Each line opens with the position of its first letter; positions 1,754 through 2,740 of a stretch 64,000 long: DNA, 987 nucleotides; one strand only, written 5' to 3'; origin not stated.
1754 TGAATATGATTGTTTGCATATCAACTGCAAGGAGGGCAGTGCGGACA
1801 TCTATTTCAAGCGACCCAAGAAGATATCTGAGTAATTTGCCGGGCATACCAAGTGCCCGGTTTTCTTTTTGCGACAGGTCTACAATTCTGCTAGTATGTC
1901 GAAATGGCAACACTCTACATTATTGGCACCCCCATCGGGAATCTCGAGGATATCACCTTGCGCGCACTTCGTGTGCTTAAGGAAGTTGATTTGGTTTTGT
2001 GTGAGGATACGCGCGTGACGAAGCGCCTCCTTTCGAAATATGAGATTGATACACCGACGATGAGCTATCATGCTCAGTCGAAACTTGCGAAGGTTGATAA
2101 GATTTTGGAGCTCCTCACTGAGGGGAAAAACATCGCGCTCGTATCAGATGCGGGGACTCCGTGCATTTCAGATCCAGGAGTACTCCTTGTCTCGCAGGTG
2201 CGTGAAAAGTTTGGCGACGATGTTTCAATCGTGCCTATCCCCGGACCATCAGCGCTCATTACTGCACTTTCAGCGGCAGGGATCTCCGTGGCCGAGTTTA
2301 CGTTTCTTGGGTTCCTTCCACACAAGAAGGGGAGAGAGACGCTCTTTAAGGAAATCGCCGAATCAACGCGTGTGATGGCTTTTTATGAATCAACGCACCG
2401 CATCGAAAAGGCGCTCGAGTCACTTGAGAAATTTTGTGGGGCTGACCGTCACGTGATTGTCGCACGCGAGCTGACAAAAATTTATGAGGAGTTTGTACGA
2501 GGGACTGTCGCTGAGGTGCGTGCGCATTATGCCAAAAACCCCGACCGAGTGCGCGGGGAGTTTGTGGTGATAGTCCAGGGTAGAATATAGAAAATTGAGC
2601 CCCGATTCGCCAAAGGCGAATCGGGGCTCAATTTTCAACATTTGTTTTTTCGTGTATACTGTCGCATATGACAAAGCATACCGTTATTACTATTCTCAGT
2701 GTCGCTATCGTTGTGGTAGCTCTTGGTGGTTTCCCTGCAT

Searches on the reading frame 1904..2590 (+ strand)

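Call 34: search_protein_families(library=pfam, proteins=[window:1904-2590:+], max_evalue=0.0001)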
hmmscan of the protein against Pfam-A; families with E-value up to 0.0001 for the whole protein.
window:1904-2590:+ (228 aa): 1 family
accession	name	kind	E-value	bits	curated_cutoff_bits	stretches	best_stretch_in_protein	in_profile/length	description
PF00590.25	TP_methylase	-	6.4e-38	131.2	27.8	1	3-205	1-211/212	Tetrapyrrole (Corrin/Porphyrin) Methylases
